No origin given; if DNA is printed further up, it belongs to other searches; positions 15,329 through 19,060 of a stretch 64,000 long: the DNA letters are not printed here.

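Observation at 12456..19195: About 105-bp duplication of the methyltransferase 3' end brackets a ~6.6-kb segment; substitutions are mostly synonymous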

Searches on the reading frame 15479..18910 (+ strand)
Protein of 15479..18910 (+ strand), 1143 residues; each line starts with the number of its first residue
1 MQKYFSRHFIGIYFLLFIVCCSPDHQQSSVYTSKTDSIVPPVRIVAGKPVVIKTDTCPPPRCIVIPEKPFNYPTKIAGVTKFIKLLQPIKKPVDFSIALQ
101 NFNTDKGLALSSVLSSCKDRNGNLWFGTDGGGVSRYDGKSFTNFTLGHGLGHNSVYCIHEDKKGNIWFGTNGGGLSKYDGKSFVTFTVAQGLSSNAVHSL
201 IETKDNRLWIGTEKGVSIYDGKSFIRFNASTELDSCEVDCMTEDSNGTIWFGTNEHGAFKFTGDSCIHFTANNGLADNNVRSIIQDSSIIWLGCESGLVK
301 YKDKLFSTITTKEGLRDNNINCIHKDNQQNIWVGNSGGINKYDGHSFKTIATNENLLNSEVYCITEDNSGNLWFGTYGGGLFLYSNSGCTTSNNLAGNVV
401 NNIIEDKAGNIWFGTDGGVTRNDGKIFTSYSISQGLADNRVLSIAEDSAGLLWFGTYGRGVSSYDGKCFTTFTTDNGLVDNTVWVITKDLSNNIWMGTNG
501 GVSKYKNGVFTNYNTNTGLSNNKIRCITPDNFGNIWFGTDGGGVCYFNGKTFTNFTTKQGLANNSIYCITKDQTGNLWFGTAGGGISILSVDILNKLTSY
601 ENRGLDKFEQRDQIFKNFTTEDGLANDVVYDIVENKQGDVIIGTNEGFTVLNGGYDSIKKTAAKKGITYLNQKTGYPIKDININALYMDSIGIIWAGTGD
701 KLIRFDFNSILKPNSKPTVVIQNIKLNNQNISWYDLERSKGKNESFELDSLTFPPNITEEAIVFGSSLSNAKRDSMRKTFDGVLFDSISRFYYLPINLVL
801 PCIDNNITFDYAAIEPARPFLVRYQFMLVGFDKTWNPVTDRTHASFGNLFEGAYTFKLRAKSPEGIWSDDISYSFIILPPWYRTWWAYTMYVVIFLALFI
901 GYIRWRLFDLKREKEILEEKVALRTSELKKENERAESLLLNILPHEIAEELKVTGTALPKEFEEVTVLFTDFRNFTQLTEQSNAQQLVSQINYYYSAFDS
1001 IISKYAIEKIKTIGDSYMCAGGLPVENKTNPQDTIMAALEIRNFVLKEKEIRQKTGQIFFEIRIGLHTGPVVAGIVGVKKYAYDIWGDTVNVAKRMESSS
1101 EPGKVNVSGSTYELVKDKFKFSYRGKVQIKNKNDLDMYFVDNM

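Call 12: search_protein_families(library=pfam, proteins=[window:15479-18910:+], max_evalue=0.01)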
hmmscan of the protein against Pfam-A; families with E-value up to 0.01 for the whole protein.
window:15479-18910:+ (1143 aa): 4 families
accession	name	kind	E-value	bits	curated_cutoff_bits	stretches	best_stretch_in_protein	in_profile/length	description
PF07494.17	Reg_prop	-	4.1e-71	226.1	20.4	10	149-172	1-24/24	Two component regulator propeller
PF00211.25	Guanylate_cyc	-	5.7e-54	182.9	21.9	1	960-1141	4-182/183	Adenylate and Guanylate cyclase catalytic domain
PF07495.19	Y_Y_Y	-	1.2e-12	47.9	26.6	1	821-877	7-64/65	Y_Y_Y domain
PF23748.1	Beta-prop_LRRK2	-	2.1e-05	24.2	26.9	0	193-216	272-295/359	LRRK2 beta propeller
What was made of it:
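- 15479..18910 (+): Sensor adenylate/guanylate cyclase: Reg_prop beta-propellers, Y_Y_Y, a TM segment and a class III cyclase domain. Pfam (call 12).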

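Call 24: find_homologous_proteins(query=window:15479-18910:+, max_evalue=1e-30)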
Query window:15479-18910:+ (1143 aa): 7621 proteins with E <= 1e-30 among 8000 candidates; the best 120 are listed.
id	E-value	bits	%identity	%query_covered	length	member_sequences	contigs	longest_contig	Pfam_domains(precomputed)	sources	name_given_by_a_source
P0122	0.0e+0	2655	100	100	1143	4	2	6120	PF07495.20,PF07494.18,PF00211.26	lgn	-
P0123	0.0e+0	1513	54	98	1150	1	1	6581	PF07495.20,PF23748.2,PF07494.18,PF00211.26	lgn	-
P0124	0.0e+0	1402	51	100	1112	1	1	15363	PF07495.20,PF07494.18,PF24684.2,PF00211.26,PF13154.12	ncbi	-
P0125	0.0e+0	1351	49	99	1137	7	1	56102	PF07495.20,PF23748.2,PF07494.18,PF00211.26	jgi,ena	jgi:ligand-binding sensor domain-containing protein/class 3 adenylate cyclase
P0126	0.0e+0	1332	49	100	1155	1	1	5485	PF07495.20,PF07494.18,PF20067.6,PF24684.2,PF00211.26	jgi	-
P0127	0.0e+0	1288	51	100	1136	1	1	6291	PF07495.20,PF07494.18,PF24684.2,PF00211.26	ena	-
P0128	0.0e+0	1278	43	88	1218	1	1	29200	PF07495.20,PF04446.18,PF23748.2,PF07494.18,PF02518.32,PF00512.32,PF24684.2,PF14501.13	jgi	jgi:ligand-binding sensor domain-containing protein/signal transduction histidine kinase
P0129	0.0e+0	1278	46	96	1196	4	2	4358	PF07495.20,PF07494.18,PF00211.26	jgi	jgi:ligand-binding sensor domain-containing protein/class 3 adenylate cyclase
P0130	0.0e+0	1259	52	99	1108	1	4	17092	PF07495.20,PF07494.18,PF00211.26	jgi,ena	-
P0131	0.0e+0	1256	49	99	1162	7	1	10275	PF07495.20,PF07494.18,PF24684.2,PF00211.26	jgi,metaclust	metaclust:\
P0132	0.0e+0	1255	49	100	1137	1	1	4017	PF07495.20,PF07494.18,PF24684.2,PF00211.26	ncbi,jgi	jgi:ligand-binding sensor domain-containing protein/class 3 adenylate cyclase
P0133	0.0e+0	1231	49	96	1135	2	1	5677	PF07495.20,PF04446.18,PF07494.18,PF00211.26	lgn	-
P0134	0.0e+0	1230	45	97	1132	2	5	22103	PF07495.20,PF07494.18,PF00211.26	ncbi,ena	-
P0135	0.0e+0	1228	45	100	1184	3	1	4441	PF07495.20,PF23748.2,PF07494.18,PF20067.6,PF24684.2,PF00211.26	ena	-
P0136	0.0e+0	1218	54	92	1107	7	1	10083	PF07495.20,PF23748.2,PF07494.18,PF00211.26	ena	-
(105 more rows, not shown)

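Call 28: find_encoding_contigs(protein=P0123, flank=10000, max_places=4)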
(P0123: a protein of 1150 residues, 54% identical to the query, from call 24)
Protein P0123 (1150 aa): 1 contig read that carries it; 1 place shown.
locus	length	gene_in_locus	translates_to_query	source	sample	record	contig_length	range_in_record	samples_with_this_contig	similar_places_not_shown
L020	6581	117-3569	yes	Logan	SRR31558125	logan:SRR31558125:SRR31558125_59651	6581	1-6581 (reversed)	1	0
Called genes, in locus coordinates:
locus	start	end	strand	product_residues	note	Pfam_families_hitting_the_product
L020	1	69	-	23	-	?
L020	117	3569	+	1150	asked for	PF23748:Beta-prop_LRRK2 (faint), PF07494:Reg_prop (weak), PF07495:Y_Y_Y, PF00211:Guanylate_cyc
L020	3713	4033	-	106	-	-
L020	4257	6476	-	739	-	PF02310:B12-binding, PF04055:Radical_SAM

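Call 83: search_protein_families(library=ncbifam, proteins=[window:15479-18910:+], max_evalue=0.01)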
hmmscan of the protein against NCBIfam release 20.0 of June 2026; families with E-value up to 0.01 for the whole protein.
window:15479-18910:+ (1143 aa): 3 families
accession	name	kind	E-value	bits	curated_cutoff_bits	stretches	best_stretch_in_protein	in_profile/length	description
NF052228.1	T9SS_PorZ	equivalog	9.6e-29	100.4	260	5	427-584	465-655/757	type IX secretion system anionic LPS delivery protein PorZ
TIGR03903.1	TOMM_kin_cyc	equivalog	1.2e-05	23.3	705.75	1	995-1123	322-444/1267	TOMM system kinase/cyclase fusion protein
NF058673.1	LipAdnlyCyLipJMY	equivalog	0.0049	15.6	800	0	1053-1130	367-438/449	bifunctional lipase/adenylate cyclase LipJ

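Call 87: find_encoding_contigs(protein=P0124, flank=8000, max_places=2)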
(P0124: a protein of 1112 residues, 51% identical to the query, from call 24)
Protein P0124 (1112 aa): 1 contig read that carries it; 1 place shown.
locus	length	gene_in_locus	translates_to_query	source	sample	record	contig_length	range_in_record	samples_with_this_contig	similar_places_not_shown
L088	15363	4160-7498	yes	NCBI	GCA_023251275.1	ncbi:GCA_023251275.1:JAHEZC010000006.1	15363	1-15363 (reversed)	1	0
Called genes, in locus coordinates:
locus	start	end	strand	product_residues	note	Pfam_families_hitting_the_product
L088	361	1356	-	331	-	PF17728:BsuBI_PstI_RE_N, PF06616:BsuBI_PstI_RE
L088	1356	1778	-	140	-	PF00145:DNA_methylase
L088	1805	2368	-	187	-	PF00145:DNA_methylase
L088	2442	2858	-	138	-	PF03852:Vsr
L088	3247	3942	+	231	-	PF14344:DUF4397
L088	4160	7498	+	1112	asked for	PF13154:DUF3991 (faint), PF07494:Reg_prop, PF24684:Vgb_lyase (weak), PF07494:Reg_prop (weak), PF24684:Vgb_lyase, PF07494:Reg_prop (weak), PF07495:Y_Y_Y, PF00211:Guanylate_cyc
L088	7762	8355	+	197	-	-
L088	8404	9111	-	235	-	PF01791:DeoC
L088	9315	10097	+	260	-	PF01790:LGT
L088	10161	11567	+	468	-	PF23545:Zn_ribbon_HMPTM, PF04055:Radical_SAM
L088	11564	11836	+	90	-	-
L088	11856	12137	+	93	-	-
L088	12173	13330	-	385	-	PF10509:GalKase_gal_bdg, PF00288:GHMP_kinases_N, PF08544:GHMP_kinases_C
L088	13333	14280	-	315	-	PF01263:Aldose_epim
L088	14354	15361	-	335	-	?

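Call 88: find_encoding_contigs(protein=P0125, flank=8000, max_places=2)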
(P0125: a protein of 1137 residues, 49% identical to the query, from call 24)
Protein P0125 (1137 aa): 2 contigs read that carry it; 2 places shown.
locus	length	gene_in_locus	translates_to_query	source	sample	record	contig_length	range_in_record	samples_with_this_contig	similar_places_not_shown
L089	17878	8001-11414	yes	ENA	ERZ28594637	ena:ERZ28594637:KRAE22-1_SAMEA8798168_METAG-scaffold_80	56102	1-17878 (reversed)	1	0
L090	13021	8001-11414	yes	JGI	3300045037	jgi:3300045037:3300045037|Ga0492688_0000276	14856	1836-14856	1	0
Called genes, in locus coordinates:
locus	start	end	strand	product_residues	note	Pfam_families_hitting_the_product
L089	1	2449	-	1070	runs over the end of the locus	PF26549:Tricorn_N (weak), PF26550:Tricorn_2nd (weak), PF07676:PD40 (weak)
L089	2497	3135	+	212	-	PF00753:Lactamase_B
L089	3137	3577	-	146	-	PF08818:DUF1801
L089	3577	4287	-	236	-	PF06210:DUF1003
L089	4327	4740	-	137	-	PF01451:LMWPc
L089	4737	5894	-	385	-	PF01758:SBF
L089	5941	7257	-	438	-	PF02163:Peptidase_M50, PF00595:PDZ (faint), PF13180:PDZ_2 (faint), PF17820:PDZ_6 (faint)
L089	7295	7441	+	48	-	-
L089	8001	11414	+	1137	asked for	PF23748:Beta-prop_LRRK2 (faint), PF07494:Reg_prop (weak), PF07495:Y_Y_Y, PF00211:Guanylate_cyc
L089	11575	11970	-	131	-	-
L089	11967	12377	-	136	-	PF08327:AHSA1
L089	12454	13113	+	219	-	PF20334:DUF6629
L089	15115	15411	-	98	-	-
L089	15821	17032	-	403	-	PF00685:Sulfotransfer_1, PF13469:Sulfotransfer_3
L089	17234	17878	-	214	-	?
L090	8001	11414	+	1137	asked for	PF23748:Beta-prop_LRRK2 (faint), PF07494:Reg_prop (weak), PF07495:Y_Y_Y, PF00211:Guanylate_cyc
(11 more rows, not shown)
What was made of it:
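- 15479..18910 (+): Homologues sit in unrelated contexts (calls 28, 87, 88).
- Tried and rejected: Contexts of the three closest cyclase homologues: unrelated (calls 28, 87, 88).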
